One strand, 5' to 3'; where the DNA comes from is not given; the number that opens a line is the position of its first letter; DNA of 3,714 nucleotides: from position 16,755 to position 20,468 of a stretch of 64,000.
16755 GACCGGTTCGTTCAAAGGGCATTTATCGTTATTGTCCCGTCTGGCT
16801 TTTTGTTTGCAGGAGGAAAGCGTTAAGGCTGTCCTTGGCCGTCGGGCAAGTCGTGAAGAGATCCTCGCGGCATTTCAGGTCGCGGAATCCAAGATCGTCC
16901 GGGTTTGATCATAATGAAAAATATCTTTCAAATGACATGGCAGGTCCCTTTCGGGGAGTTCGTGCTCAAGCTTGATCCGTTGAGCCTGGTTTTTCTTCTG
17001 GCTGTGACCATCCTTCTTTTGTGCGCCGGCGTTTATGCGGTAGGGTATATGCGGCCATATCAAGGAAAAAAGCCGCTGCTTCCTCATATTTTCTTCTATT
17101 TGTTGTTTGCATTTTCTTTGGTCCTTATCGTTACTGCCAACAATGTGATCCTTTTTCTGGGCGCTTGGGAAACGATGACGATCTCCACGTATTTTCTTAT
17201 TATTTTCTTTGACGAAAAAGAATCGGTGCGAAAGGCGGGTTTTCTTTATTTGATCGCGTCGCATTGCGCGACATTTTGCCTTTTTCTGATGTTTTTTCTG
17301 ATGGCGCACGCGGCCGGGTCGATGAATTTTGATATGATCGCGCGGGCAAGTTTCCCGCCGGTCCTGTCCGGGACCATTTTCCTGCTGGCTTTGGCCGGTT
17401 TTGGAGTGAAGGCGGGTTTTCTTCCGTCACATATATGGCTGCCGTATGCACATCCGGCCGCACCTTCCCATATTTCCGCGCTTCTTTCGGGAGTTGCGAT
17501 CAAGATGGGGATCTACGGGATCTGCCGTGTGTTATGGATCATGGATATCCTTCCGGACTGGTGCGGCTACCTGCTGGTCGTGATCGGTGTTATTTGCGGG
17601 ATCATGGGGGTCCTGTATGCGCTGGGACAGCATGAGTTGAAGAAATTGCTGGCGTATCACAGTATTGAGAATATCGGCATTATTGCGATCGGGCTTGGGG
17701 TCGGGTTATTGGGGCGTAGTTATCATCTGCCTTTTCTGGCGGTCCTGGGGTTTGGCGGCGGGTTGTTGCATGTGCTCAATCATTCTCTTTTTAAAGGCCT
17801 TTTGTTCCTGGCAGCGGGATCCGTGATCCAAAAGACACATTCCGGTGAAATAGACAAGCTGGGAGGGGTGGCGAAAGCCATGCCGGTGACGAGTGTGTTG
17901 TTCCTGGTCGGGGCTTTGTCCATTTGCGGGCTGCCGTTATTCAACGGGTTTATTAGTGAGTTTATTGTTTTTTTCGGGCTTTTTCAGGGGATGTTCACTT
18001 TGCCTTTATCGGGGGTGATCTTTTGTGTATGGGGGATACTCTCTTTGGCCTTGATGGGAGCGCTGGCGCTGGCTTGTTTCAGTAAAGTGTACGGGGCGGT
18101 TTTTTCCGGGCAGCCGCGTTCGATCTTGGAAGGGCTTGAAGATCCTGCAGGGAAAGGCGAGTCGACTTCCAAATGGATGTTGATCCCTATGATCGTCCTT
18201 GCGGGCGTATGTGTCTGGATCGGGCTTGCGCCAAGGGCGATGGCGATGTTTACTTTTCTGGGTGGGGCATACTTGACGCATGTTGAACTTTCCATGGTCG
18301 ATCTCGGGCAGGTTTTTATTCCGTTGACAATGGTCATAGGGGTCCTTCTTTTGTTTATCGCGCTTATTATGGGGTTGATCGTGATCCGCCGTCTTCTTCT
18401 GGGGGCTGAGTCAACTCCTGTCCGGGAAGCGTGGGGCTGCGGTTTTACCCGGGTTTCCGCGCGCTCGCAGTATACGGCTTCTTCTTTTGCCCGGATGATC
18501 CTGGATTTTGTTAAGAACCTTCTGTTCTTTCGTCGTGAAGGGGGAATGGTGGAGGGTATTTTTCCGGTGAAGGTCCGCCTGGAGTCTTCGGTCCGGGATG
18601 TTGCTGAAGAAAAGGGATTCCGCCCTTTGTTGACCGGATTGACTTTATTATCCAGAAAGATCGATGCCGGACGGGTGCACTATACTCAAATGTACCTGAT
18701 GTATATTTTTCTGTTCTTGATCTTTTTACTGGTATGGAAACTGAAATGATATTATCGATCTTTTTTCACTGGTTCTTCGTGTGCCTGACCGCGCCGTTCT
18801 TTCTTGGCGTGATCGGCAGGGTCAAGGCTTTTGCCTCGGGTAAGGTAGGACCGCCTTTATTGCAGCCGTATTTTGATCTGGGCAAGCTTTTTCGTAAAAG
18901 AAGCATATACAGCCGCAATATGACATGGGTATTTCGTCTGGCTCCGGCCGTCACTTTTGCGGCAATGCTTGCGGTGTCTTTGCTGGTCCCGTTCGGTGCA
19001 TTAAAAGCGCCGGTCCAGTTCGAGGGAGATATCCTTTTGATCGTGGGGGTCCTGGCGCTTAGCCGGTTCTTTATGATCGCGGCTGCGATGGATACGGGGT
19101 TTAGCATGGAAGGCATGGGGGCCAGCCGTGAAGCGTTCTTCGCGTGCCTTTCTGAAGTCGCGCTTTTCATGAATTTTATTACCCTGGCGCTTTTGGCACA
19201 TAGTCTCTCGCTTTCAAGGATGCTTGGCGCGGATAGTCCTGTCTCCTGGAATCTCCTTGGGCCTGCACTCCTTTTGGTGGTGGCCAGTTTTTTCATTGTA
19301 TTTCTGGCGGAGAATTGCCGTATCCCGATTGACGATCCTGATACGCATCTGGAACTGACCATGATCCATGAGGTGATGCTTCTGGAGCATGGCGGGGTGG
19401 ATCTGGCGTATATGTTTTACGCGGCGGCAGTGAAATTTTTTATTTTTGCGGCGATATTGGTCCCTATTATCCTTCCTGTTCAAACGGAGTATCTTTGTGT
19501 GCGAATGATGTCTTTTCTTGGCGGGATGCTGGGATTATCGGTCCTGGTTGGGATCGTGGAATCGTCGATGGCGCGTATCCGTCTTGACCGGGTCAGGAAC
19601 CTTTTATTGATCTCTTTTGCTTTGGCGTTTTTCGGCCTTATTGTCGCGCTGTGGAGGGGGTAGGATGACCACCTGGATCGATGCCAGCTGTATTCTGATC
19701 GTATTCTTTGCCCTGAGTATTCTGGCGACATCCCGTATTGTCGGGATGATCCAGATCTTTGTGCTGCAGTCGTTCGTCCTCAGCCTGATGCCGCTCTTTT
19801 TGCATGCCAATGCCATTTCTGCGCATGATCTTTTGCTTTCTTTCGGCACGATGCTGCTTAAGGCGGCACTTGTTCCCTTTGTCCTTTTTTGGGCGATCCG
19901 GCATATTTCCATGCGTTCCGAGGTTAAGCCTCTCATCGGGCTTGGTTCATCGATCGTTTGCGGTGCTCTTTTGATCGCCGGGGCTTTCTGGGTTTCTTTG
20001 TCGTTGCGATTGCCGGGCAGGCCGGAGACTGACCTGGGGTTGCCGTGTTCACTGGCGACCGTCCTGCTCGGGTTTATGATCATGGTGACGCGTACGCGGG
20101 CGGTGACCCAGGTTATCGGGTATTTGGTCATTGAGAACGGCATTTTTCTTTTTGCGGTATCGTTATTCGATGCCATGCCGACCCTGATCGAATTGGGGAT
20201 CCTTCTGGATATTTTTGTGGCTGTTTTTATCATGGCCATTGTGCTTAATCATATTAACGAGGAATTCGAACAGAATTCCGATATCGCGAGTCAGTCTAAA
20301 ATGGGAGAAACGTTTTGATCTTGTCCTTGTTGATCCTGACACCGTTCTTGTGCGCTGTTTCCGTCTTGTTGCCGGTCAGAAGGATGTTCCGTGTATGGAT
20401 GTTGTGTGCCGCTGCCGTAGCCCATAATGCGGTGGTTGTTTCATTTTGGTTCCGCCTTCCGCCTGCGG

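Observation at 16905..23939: Hydrogenase-like membrane complex whose large subunit has lost the [NiFe] ligands (Ehr-type), with no ferredoxin subunit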

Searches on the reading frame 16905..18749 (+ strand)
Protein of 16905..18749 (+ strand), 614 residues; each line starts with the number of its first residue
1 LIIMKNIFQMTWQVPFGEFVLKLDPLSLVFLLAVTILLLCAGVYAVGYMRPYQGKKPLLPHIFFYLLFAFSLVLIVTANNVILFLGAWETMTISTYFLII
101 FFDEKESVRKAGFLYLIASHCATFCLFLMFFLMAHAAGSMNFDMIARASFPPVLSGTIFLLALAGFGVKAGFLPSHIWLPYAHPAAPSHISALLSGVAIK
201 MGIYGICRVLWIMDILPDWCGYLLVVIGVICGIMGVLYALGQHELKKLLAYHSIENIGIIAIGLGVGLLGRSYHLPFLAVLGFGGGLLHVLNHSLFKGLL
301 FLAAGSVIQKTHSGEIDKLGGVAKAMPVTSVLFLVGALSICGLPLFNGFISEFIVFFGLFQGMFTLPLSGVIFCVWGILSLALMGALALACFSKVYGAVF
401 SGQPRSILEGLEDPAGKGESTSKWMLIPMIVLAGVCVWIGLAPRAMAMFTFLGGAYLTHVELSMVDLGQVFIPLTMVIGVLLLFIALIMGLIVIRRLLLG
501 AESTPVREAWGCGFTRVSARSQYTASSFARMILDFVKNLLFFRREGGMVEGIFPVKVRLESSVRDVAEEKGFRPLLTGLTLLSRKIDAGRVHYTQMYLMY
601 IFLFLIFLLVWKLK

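Call 3: search_protein_families(library=pfam, proteins=[window:16905-18749:+], max_evalue=0.01)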
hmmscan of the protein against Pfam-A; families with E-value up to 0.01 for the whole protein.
window:16905-18749:+ (614 aa): 2 families
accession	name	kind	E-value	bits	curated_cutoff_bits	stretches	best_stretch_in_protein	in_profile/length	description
PF00361.26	Proton_antipo_M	-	8.5e-53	179.9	21.5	1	78-364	1-280/294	NADH:quinone oxidoreductase/Mrp antiporter, TM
PF00662.26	Proton_antipo_N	-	1.8e-06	28.2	24.5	1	19-50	11-42/51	NADH-Ubiquinone oxidoreductase (complex I), chain 5 N-terminus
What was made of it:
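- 16905..18749 (+): EhrA: HyfB/HycC/NuoL-like antiporter-type subunit (the gene caller starts it at 16914). It is about 55 residues shorter at the N-terminus than HyfB, HycC or NuoL. Pfam call 3.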

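Call 42: search_solved_structures(query=window:16905-18746:+, max_evalue=1e-10, show_alignments=2)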
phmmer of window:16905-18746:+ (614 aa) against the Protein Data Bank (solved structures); distinct sequences matched with E-value up to 1e-10: 82 (the best 60 are shown).
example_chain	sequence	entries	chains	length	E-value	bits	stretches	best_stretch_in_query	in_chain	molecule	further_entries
7z0s_C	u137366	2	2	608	2e-61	211.7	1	19-532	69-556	Formate hydrogenlyase subunit 3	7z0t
6cfw_H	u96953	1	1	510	1.5e-47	165.9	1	19-376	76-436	Monovalent cation/H+ antiporter subunit D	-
6z16_A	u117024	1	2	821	8.8e-34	120.4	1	19-483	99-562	Multisubunit Na+/H+ antiporter, A subunit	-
4he8_L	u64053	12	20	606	1.7e-30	109.6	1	8-553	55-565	NADH-quinone oxidoreductase subunit 12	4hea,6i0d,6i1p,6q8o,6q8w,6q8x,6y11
7qru_A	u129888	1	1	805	1.7e-30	109.5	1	16-471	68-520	Na+/H+ antiporter subunit A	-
7wff_D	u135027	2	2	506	3.2e-28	102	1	63-376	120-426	NAD(P)H-quinone oxidoreductase chain 4, chloroplastic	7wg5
6hum_D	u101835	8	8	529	4.1e-28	101.7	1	57-375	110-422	NAD(P)H-quinone oxidoreductase chain 4 1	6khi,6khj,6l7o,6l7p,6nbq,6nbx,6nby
8qby_L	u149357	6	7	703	5.3e-28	101.3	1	17-362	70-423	NADH dehydrogenase subunit L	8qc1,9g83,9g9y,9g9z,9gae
6hum_F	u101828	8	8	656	5.4e-28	101.3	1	23-363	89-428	NADH dehydrogenase subunit 5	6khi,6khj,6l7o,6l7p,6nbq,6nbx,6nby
6tjv_D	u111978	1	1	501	2e-27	99.4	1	15-394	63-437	NADH dehydrogenase subunit 4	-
7qru_D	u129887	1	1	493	4.2e-27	98.3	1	11-393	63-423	Na+/H+ antiporter subunit D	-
9ti4_l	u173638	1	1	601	1.5e-26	96.5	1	5-353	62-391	NADH-ubiquinone oxidoreductase chain 5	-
9cwt_l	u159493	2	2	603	1.5e-26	96.5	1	5-353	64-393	NADH-ubiquinone oxidoreductase chain 5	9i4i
5xtc_l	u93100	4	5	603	1.7e-26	96.3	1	5-353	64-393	NADH-ubiquinone oxidoreductase chain 5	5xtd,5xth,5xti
7eu3_D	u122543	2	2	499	2.8e-26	95.6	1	61-376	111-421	NAD(P)H-quinone oxidoreductase chain 4, chloroplastic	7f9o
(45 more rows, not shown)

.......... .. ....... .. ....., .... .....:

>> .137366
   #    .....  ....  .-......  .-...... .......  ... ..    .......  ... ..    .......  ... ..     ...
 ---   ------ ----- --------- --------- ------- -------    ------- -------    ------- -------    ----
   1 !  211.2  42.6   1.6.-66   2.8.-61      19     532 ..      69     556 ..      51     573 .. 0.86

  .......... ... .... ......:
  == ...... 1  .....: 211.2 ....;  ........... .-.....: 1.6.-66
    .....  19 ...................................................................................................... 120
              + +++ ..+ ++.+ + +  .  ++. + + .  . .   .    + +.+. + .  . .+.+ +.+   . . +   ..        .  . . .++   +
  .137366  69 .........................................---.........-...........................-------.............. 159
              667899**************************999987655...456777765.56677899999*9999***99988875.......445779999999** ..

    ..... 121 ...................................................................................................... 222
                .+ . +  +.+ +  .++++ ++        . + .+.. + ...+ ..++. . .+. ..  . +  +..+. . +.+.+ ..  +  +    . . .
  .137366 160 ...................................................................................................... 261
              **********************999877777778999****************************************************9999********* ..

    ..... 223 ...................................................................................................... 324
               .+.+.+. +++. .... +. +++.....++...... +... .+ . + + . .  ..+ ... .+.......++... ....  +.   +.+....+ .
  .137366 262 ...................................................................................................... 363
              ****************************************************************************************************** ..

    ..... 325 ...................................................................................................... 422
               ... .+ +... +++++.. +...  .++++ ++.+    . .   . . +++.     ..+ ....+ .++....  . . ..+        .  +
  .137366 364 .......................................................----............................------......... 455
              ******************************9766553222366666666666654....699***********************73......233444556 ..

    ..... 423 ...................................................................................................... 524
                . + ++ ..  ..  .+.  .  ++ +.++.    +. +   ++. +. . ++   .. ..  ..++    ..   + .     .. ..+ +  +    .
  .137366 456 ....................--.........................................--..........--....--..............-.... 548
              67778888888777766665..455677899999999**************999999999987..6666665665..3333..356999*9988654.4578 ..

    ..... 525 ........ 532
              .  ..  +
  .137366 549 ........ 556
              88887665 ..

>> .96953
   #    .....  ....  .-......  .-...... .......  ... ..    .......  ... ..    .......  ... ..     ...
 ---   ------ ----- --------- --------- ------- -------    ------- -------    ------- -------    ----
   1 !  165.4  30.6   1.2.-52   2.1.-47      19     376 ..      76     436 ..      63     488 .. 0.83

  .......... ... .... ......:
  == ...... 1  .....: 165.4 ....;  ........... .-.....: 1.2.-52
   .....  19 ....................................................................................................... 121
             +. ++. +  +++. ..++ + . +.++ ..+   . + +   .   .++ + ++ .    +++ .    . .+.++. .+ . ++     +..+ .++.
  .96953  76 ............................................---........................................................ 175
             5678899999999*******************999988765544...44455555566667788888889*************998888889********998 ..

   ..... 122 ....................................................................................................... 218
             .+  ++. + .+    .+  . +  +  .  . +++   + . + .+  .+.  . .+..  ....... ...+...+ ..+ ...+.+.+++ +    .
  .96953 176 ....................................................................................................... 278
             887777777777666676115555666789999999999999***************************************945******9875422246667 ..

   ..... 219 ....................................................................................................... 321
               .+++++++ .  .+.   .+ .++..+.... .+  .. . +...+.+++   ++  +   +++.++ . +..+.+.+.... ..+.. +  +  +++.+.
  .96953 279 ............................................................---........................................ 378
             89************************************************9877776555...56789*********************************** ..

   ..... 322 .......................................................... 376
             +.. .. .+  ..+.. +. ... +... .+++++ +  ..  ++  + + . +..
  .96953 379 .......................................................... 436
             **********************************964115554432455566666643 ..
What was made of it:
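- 16905..18749 (+): HycC 7z0s_C 2e-61, with query residue 19 aligned to HycC residue 69 (call 42).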

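Call 46: search_protein_families(library=ncbifam, proteins=[window:16905-18749:+], max_evalue=0.00001)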
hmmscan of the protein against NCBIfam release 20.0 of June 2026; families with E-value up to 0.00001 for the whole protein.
window:16905-18749:+ (614 aa): 70 families (the best 25 are shown)
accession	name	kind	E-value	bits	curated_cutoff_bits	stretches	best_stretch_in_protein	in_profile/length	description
NF005086.0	PRK06521.1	equivalog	9.3e-156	520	667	1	8-610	63-665/669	hydrogenase 4 subunit B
NF006418.0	PRK08667.1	equivalog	4.4e-111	372.4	794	1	14-539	66-563/644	hydrogenase membrane subunit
NF005958.0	PRK08042.1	equivalog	3.1e-72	244.2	727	1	8-543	58-567/608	formate hydrogenlyase subunit 3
NF006240.0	PRK08376.1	subfamily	1e-62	212.8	662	1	19-446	84-495/521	putative monovalent cation/H+ antiporter subunit D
NF009310.0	PRK12668.1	equivalog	2.6e-60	204.8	564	1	20-608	63-583/584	Na(+)/H(+) antiporter subunit D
NF006419.0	PRK08668.1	equivalog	3.9e-57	194.4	617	1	18-504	63-527/613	NADH dehydrogenase subunit M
NF005044.0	PRK06458.1-4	equivalog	6.7e-56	190.2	610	1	20-387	69-437/531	hydrogenase 4 subunit F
TIGR01972.1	NDH_I_M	subfamily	1.4e-53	182.3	263.8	1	8-446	60-471/486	NADH-quinone oxidoreductase subunit M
NF005097.0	PRK06525.1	equivalog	1.6e-52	178.8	430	1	19-439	70-474/480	hydrogenase 4 subunit D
NF005141.0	PRK06590.1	equivalog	6.4e-50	170.7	556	1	18-593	74-593/615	NADH-quinone oxidoreductase subunit L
NF009288.0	PRK12648.1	equivalog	1.1e-48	166.1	1104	1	10-493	60-519/954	monovalent cation/H+ antiporter subunit A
TIGR00940.1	2a6301s01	subfamily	2e-48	165.3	920.45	1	10-494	59-539/793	monovalent cation:proton antiporter subunit A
TIGR01974.1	NDH_I_L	subfamily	1.7e-47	162.7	407.5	1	18-510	75-542/630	NADH-quinone oxidoreductase subunit L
NF005561.0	PRK07234.1-1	equivalog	4.3e-47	161.1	718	1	9-384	64-431/569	putative monovalent cation/H+ antiporter subunit D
NF005041.0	PRK06458.1-1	equivalog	7.3e-47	160.5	951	1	19-360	68-415/526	hydrogenase 4 subunit F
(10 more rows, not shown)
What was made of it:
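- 16905..18749 (+): HyfB 9e-156 (call 46).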

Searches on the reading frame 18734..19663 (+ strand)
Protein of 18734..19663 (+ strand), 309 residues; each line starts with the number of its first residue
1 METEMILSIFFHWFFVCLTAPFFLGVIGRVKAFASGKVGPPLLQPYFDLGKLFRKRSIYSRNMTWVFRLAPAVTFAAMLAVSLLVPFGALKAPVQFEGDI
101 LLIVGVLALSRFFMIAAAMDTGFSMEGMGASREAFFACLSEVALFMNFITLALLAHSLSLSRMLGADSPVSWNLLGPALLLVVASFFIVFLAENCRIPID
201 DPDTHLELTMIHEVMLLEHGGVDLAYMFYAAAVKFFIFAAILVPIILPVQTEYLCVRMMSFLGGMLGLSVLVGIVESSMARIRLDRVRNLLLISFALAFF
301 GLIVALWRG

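Call 3: search_protein_families(library=pfam, proteins=[window:18734-19663:+], max_evalue=0.01)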
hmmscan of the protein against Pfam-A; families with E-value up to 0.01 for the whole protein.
window:18734-19663:+ (309 aa): 1 family
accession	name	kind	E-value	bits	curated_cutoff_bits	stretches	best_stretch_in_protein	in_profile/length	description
PF00146.26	NADHdh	-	1.3e-33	117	27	1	13-304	8-296/298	NADH dehydrogenase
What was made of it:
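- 18734..19663 (+): EhrB: NuoH/HycD/HyfC-like subunit (gene caller start 18746). Pfam NADHdh 1.3e-33 (call 3).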

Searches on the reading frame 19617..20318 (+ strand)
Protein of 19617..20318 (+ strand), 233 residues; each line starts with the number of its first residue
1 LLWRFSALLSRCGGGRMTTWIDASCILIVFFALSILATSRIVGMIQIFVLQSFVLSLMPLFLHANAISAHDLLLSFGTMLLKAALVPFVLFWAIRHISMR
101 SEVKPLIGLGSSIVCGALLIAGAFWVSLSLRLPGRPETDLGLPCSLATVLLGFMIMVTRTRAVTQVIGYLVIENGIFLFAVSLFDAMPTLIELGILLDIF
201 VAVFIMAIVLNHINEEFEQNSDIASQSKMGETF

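Call 3: search_protein_families(library=pfam, proteins=[window:19617-20318:+], max_evalue=0.01)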
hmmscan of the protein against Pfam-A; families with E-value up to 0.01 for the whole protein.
window:19617-20318:+ (233 aa): 1 family
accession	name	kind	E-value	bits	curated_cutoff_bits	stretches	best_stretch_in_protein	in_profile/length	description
PF00420.29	Oxidored_q2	-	0.00031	20.8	26.1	1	144-215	5-77/95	NADH-ubiquinone/plastoquinone oxidoreductase chain 4L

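Call 40: search_protein_families(library=pfam, proteins=[window:19668-20318:+], max_evalue=1)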
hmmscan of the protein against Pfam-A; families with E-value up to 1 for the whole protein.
window:19668-20318:+ (216 aa): 1 family
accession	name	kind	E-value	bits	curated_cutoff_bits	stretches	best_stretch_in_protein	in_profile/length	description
PF00420.29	Oxidored_q2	-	0.00027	21.1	26.1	1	127-198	5-77/95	NADH-ubiquinone/plastoquinone oxidoreductase chain 4L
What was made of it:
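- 19617..20318 (+): EhrC: HyfE-like subunit containing a NuoK-like segment (gene caller start 19665). Pfam Oxidored_q2 3e-4 (calls 3, 40).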

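Call 46: search_protein_families(library=ncbifam, proteins=[window:19668-20318:+], max_evalue=0.00001)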
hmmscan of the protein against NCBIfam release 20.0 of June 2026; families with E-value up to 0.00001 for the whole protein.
window:19668-20318:+ (216 aa): 1 family
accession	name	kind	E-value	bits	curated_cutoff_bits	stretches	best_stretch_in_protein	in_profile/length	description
NF008556.0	PRK11492.1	equivalog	4.8e-24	85.4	136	1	4-201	7-204/216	hydrogenase 4 membrane subunit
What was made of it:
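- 19617..20318 (+): NCBIfam hydrogenase 4 membrane subunit 5e-24 (call 46).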
